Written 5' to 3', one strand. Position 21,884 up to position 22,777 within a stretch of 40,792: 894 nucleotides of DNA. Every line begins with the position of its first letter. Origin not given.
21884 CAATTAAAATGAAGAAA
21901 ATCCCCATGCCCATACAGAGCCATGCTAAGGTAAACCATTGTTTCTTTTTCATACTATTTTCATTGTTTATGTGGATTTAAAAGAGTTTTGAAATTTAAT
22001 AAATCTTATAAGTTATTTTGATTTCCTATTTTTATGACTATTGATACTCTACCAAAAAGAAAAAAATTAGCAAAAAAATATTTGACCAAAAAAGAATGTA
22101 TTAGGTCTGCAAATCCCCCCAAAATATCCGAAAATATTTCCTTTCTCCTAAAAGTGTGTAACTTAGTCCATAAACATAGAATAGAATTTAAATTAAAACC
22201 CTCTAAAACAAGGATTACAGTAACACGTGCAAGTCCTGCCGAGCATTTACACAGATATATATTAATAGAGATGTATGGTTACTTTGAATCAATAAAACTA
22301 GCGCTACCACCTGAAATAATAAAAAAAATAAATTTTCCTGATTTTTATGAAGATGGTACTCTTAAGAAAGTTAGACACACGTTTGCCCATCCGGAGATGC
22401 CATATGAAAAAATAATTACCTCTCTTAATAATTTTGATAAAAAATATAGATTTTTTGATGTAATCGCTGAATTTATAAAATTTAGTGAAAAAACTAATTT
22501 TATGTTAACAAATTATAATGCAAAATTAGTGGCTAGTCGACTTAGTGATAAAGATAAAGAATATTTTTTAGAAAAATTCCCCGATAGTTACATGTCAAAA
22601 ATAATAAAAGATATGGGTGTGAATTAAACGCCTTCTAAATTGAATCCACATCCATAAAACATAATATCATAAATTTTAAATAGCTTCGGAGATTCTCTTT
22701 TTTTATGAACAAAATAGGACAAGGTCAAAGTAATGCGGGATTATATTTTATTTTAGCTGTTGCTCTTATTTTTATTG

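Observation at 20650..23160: ORFan island: two divergent cassettes, each pairing an Rx4H (HEPN-like) protein with tiny membrane proteins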

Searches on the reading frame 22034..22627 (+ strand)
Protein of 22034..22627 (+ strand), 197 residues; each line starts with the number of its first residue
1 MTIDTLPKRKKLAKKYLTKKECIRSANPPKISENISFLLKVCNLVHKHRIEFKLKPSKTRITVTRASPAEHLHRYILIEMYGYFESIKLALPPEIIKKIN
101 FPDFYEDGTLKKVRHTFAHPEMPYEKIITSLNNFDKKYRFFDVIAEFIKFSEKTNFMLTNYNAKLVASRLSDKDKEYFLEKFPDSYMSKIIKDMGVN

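Call 3: search_protein_families(library=pfam, proteins=[window:22034-22627:+], max_evalue=10)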
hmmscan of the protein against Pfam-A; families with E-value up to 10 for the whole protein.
window:22034-22627:+ (197 aa): 2 families
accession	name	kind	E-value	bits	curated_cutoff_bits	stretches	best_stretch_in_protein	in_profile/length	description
PF18735.6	HEPN_RiboL-PSP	-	0.00016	22.1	28.4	1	90-149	123-186/191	RiboL-PSP-HEPN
PF02768.20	DNA_pol3_beta_3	-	0.011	16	27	1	28-65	70-107/121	DNA polymerase III beta subunit, C-terminal domain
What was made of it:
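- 22034..22627 (+): 197-aa soluble all-helical protein (K8R33_01065) of a five-member family. Possibly a divergent HEPN-like enzyme. PF18735 hit below threshold (call 3).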

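Call 4: search_protein_families(library=padloc, proteins=[window:22034-22627:+], max_evalue=10)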
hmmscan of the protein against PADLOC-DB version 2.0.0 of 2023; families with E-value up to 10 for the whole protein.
window:22034-22627:+ (197 aa): 0 families

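Call 5: search_protein_families(library=ncbifam, proteins=[window:22034-22627:+], max_evalue=10)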
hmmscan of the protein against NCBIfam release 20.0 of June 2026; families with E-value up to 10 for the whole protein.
window:22034-22627:+ (197 aa): 0 families

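Call 7: find_homologous_proteins(query=window:22034-22627:+)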
Query window:22034-22627:+ (197 aa): 1 proteins with E <= 0.001 among 300 candidates.
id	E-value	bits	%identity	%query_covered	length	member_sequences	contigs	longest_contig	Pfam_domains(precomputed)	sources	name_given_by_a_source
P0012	1.6e-124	431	100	100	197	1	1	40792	-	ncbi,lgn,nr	ncbi:hypothetical protein K8R33_01065 [archaeon]|nr:hypothetical protein [archaeon]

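Call 27: search_protein_representatives(protein=window:22034-22627:+)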
Query: 197 residues. Proteins with E-value up to 0.001 (for the whole library): 5; up to 1e-10: 5; up to 1e-30: 1. The best 5 are listed.
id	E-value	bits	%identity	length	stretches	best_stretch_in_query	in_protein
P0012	5.2e-125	430.8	100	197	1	1-197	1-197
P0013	6.4e-25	104.5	31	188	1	11-189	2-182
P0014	1.2e-24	103.6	35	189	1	11-192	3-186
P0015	1.2e-23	100.3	33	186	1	12-189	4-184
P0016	1.9e-19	86.6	33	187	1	12-192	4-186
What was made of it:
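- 22034..22627 (+): Only 4 relatives among 1.84 billion cluster representatives (call 27).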

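Call 30: find_homologous_proteins(query=A2)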
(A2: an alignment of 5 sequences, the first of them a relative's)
Query A2 (5 sequences) (197 aa, profile of the alignment): 3 proteins with E <= 0.001 among 7534 candidates.
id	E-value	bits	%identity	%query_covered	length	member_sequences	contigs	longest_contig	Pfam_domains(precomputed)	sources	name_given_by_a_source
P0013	5.8e-83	296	33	89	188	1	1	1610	-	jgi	jgi:hypothetical protein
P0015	2.2e-79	284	33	91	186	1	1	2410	-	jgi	-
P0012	6.8e-75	269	100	100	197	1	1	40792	-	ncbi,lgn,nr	ncbi:hypothetical protein K8R33_01065 [archaeon]|nr:hypothetical protein [archaeon]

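Call 31: search_protein_families(library=pfam, alignment_id=A2, max_evalue=1)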
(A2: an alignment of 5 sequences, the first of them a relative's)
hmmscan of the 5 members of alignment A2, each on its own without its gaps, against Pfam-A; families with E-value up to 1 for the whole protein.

A. member 1, P0012 (197 aa): 2 families
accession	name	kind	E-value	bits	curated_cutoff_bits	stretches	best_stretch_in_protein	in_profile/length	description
PF18735.6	HEPN_RiboL-PSP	-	0.00016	22.1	28.4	1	90-149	123-186/191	RiboL-PSP-HEPN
PF02768.20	DNA_pol3_beta_3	-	0.011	16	27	1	28-65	70-107/121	DNA polymerase III beta subunit, C-terminal domain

B. families by the number of members that match (of 5 scanned): 10 families
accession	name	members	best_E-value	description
PF18735.6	HEPN_RiboL-PSP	1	0.00016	RiboL-PSP-HEPN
PF02768.20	DNA_pol3_beta_3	1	0.011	DNA polymerase III beta subunit, C-terminal domain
PF10018.14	Med4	1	0.032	Vitamin-D-receptor interacting Mediator subunit 4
PF20302.4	HisK-N-like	1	0.034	HisK-N-like globin domain of the ASK signalosome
PF04676.19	CwfJ_C_2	1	0.058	Protein similar to CwfJ C-terminus 2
PF12980.13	DUF3864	1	0.098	Domain of Unknown Function with PDB structure (DUF3864)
PF00271.37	Helicase_C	1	0.17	Helicase conserved C-terminal domain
PF19891.5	DUF6364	1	0.17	Family of unknown function (DUF6364)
PF24437.2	INTS7_HB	1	0.18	Integrator complex subunit 7 helical bundle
PF17190.9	RecG_N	1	0.27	RecG N-terminal helical domain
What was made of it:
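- Closest known: RiboL-PSP-HEPN. Different: None of the other four family members hit the model (call 31).
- There is no significant HEPN hit for 4 of 5 family members (call 31). There is no Pfam Imm-family hit (calls 3, 31).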

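Call 33: find_encoding_contigs(protein=P0015, flank=5000, max_places=3)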
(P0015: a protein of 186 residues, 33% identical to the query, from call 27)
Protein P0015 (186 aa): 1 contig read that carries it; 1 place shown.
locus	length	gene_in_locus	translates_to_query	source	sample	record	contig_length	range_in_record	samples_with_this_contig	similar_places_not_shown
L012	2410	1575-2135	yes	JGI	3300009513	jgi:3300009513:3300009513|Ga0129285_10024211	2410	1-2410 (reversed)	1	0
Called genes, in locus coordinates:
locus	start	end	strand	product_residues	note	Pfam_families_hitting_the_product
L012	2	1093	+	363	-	?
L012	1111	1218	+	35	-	-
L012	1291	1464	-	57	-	-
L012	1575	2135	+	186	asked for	-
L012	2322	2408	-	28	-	?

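Call 34: find_encoding_contigs(protein=P0013, flank=5000, max_places=3)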
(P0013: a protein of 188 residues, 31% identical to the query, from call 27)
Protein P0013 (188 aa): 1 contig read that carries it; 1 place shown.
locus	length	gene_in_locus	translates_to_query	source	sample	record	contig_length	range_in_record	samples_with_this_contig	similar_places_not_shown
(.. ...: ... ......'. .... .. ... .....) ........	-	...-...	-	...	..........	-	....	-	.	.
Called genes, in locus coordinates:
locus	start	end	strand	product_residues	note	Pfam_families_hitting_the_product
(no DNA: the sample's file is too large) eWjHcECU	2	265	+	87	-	?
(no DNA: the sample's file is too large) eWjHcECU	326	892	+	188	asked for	-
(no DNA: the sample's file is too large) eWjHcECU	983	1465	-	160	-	PF05168:HEPN (faint)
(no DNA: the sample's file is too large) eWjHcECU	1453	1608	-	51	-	?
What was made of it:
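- P0013 lies beside a gene with a faint HEPN hit (call 34).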

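Call 36: find_encoding_contigs(protein=P0014, flank=5000, max_places=3)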
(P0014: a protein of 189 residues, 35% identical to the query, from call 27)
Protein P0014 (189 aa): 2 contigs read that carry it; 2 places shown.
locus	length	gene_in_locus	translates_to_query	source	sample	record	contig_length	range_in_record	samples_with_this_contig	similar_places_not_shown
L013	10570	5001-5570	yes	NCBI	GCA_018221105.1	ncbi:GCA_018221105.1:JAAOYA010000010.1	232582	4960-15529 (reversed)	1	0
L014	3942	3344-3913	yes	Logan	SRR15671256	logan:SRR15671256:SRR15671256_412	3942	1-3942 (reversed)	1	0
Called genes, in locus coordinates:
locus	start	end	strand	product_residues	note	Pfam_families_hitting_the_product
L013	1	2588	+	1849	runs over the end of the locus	PF13517:FG-GAP_3, PF12256:TcdB_toxin_midN, PF25023:TEN_YD-shell (weak), PF05593:RHS_repeat (weak), PF25023:TEN_YD-shell (weak)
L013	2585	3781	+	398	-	PF25023:TEN_YD-shell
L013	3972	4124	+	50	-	-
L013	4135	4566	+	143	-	-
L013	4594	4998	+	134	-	-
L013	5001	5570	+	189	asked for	-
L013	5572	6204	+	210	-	-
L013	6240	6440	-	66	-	-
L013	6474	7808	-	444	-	PF03023:MurJ, PF01554:MatE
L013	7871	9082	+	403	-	-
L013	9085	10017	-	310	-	PF01073:3Beta_HSD, PF01370:Epimerase, PF02719:Polysacc_synt_2, PF04321:RmlD_sub_bind, PF05368:NmrA (faint), PF07993:NAD_binding_4, PF13460:NAD_binding_10, PF16363:GDP_Man_Dehyd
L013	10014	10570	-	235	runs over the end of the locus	PF01411:tRNA-synt_2c, PF07973:tRNA_SAD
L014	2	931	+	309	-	?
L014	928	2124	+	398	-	PF25023:TEN_YD-shell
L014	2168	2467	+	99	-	-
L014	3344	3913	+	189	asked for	-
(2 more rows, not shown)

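Call 40: predict_structure(alignment_id=A2)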
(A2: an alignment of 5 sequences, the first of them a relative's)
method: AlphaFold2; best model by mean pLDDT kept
length: 197 residues; sequences in the alignment: 5
mean_pLDDT: 81.3   pTM: 0.76
mean pLDDT of the five models: 81.3, 80.9, 78.4, 75.5, 71.9
residues with pLDDT >= 90: 94; 70-90: 66; 50-70: 17; < 50: 20
segments of 3 or more residues with pLDDT < 50: 1-7, 55-64
pLDDT, mean of each block of 10 residues (from residue 1): 39 77 90 92 79 48 56 87 95 93 94 80 78 86 93 92 91 91 91 76
secondary structure, 60 per line:
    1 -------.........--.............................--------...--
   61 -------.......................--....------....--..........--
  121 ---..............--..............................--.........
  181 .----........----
elements in order: H8-16 H19-47 H68-90 H93-96 H103-106 H109-118 H124-137 H140-169 H172-181 H186-193
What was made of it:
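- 22034..22627 (+): AF2 pLDDT 81.3 and pTM 0.76 (call 40).
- On HEPN superfamily (RiboL-PSP-HEPN, PF18735): 197-aa protein: The AF2 model is all-helical (pLDDT 81, pTM 0.76; call 40).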

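Call 43: fold_search(model_id=the predicted structure, library=pdb)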
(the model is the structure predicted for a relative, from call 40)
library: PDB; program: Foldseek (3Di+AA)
matches with E <= 10: 159; with E <= 0.001: 0
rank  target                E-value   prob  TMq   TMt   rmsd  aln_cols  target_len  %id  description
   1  5tvn                  9.9e-01  0.14  0.22  0.13  13.7       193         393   14  Crystal structure of the LSD-bound 5-HT2B receptor (released 2017-02-01)
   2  4uos                  1.7e+00  0.12  0.25  0.25  16.6       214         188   14  Thermodynamic hyperstability in parametrically designed helical bundles (released 2014-11-05)
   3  5xyf_A                2.1e+00  0.08  0.20  0.21  18.9       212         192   11  Crystal structure of the human TIN2-TPP1-TRF2 telomeric complex (released 2017-12-13)
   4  7pi6_C                2.3e+00  0.05  0.17  0.17  25.6       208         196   12  Trypanosoma brucei ISG65 bound to human complement C3d (released 2022-07-27)
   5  4xh9_A                2.5e+00  0.07  0.20  0.13  15.2       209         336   13  CRYSTAL STRUCTURE OF HUMAN RHOA IN COMPLEX WITH DH/PH FRAGMENT OF THE GUANINE NUCLEOTIDE EXCHANGE FACTOR NET1 (released 2015-01-14)
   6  4yvm_A                2.5e+00  0.06  0.18  0.18  26.9       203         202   16  X-ray structure of Helicobacter pylori CagL-K74 (released 2015-05-13)
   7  3cwg_B                2.6e+00  0.13  0.25  0.11  15.0       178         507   13  Unphosphorylated mouse STAT3 core fragment (released 2008-07-01)
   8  5fb7_A                2.6e+00  0.11  0.23  0.29  18.8       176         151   12  Ligand binding domain 2 of Penicillium marneffei MP1 protein complexed with multiple arachidonic acids (released 2016-12-14)
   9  1f1m_A                2.8e+00  0.16  0.29  0.33   9.1       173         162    9  CRYSTAL STRUCTURE OF OUTER SURFACE PROTEIN C (OSPC) (released 2001-04-04)
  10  6e8g_A                2.8e+00  0.11  0.23  0.27  16.2       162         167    9  CryoEM reconstruction of IST1-CHMP1B copolymer filament bound to ssDNA at 2.9 Angstrom resolution (released 2018-08-15)
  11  7yqc_A                2.8e+00  0.08  0.26  0.25  20.2       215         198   12  EM structure of human PA28gamma (released 2022-09-21)
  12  7ezc_A                2.9e+00  0.13  0.26  0.17  11.4       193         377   10  Adenosine A2a receptor mutant-I92N (released 2022-04-13)
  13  8ek4_A                2.9e+00  0.12  0.23  0.31  21.1       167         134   18  De novo designed ice-binding proteins from twist-constrained helices (released 2023-07-12)
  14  5odw_C                2.9e+00  0.07  0.18  0.18  21.6       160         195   12  Structure of the FpvAI-pyocin S2 complex (released 2017-11-08)
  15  8xdj_B                3.1e+00  0.28  0.33  0.44   6.8       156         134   10  Crystal structure of AMPylated HEPN toxin (released 2024-12-18)
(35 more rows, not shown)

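Call 44: find_related_loci(query=A2, collection=genome_contigs, flank=8000)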
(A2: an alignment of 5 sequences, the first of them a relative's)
Query A2 (197 aa) in genome_contigs; peptide patterns used: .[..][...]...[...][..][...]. (x = any residue, [..] = any of these).
58 stretches matched a pattern; 1 encode a relative of the query (tblastn E <= 1e-3); 1 distinct loci.
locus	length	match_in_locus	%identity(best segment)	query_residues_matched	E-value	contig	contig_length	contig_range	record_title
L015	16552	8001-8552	35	11-192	2e-31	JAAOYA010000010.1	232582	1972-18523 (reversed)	Candidatus Woesearchaeota archaeon isolate DPANNHV_H1.bin.22 k83_1641148, whole genome shotgun sequence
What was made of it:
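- Tried and rejected: The genome scan returned only the Woesearchaeota locus already in hand (call 44).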

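Call 47: search_solved_structures(query=A2, max_evalue=10, show_alignments=2)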
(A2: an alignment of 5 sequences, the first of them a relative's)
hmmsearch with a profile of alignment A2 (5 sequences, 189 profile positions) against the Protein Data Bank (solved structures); distinct sequences matched with E-value up to 10: 0.

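Call 48: find_related_loci(query=A2, collection=viral_contigs, flank=8000)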
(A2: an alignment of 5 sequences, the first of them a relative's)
Query A2 (197 aa) in viral_contigs; peptide patterns used: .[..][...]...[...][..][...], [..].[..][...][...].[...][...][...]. (x = any residue, [..] = any of these).
403 stretches matched a pattern, but none encodes a relative of the query by tblastn (E <= 1e-3).

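Call 50: find_encoding_contigs(protein=P0016, flank=6000, max_places=3)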
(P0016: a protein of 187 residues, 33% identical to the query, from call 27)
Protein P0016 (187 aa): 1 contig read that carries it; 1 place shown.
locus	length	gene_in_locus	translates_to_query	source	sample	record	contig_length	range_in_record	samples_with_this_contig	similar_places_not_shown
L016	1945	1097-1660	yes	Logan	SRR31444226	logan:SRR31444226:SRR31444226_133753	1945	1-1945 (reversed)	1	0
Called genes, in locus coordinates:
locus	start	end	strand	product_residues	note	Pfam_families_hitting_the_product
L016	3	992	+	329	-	?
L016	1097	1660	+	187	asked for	-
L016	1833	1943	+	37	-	?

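Call 54: find_related_loci(query=A2, collection=metagenome_contigs, flank=8000)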
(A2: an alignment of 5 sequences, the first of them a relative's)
Query A2 (197 aa) in metagenome_contigs; peptide patterns used: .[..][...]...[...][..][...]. (x = any residue, [..] = any of these).
136 stretches matched a pattern, but none encodes a relative of the query by tblastn (E <= 1e-3).
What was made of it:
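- Tried and rejected: A metagenome scan with the 197-aa family found nothing (call 54).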

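Call 73: search_protein_families(library=phrogs, proteins=[window:22034-22627:+], max_evalue=1)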
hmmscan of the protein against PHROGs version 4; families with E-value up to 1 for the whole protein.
window:22034-22627:+ (197 aa): 1 family
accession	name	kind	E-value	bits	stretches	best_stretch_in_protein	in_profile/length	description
phrog_27750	-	unknown function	0.22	12.7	0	117-143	43-69/81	-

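Call 74: fold_search(model_id=the predicted structure, library=viral)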
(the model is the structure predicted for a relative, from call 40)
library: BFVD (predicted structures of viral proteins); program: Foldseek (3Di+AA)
matches with E <= 10: 150; with E <= 0.001: 0
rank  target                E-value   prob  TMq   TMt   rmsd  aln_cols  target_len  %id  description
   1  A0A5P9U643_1          3.0e-01  0.44  0.31  0.09  12.0       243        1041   14  (no name in the UniProt tables at hand)
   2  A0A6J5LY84            3.8e-01  0.30  0.24  0.15  10.5       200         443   16  Uncharacterized protein [uncultured Caudovirales phage]
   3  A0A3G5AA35            4.6e-01  0.30  0.27  0.29  12.8       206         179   13  Uncharacterized protein [Hyperionvirus sp.]
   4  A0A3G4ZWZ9            6.8e-01  0.14  0.22  0.22  16.9       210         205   11  Uncharacterized protein [Edafosvirus sp.]
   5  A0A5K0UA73            7.2e-01  0.15  0.23  0.21  20.9       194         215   11  TLC domain-containing protein [Yasminevirus sp. GU-2018]
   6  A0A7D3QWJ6            1.0e+00  0.12  0.23  0.14  15.7       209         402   12  Uncharacterized protein [Fadolivirus FV1/VV64]
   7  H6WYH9                1.2e+00  0.10  0.18  0.15  26.4       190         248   12  Tail related protein [Hafnia phage Enc34]
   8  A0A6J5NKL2            1.3e+00  0.28  0.32  0.18  13.4       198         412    8  Uncharacterized protein [uncultured Caudovirales phage]
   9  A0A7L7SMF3            1.3e+00  0.13  0.22  0.23  16.7       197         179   15  (no name in the UniProt tables at hand)
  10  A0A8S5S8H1            1.3e+00  0.11  0.18  0.23  17.1       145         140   16  DUF1492 domain-containing protein [Siphoviridae sp. ctb3910]
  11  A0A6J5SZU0            1.4e+00  0.23  0.26  0.16   9.4       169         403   14  Uncharacterized protein [uncultured Caudovirales phage]
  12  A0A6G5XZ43            1.6e+00  0.14  0.25  0.09  18.9       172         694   12  (no name in the UniProt tables at hand)
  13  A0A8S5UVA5            1.6e+00  0.09  0.24  0.21  24.1       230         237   14  Uncharacterized protein [Siphoviridae sp. ctnNB1]
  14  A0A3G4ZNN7            1.6e+00  0.06  0.16  0.12  22.8       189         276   14  Uncharacterized protein [Terrestrivirus sp.]
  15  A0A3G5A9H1            1.6e+00  0.04  0.12  0.14  19.3       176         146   18  Uncharacterized protein [Hyperionvirus sp.]
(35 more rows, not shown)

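Call 76: search_protein_families(library=pfam, proteins=[L015:6819-7118:+, L015:7129-7560:+, L015:7576-7992:+, L015:8566-9198:+, L012:38-1093:+], max_evalue=0.01)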
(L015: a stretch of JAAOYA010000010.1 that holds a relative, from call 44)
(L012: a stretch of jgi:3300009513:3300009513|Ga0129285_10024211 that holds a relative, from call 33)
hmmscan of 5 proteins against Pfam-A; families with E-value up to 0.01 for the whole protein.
L015:6819-7118:+ (99 aa): 0 families

L015:7129-7560:+ (143 aa): 0 families

L015:7576-7992:+ (138 aa): 0 families

L015:8566-9198:+ (210 aa): 0 families

L012:38-1093:+ (351 aa): 1 family
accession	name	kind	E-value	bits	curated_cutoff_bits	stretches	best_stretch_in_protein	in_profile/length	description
PF25023.1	TEN_YD-shell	-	0.0024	16.5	50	1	50-173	762-892/909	Teneurin YD-shell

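Call 88: search_dna_similar(query=window:22034-22627:+, collection=plasmids, mode=protein, max_evalue=0.1, max_rows=10)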
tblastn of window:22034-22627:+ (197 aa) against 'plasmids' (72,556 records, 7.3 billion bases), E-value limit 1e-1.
No match.

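Call 90: search_dna_similar(query=window:22034-22627:+, collection=phages, mode=protein, max_evalue=0.1, max_rows=10)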
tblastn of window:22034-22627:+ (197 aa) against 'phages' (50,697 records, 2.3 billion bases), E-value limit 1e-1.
No match.
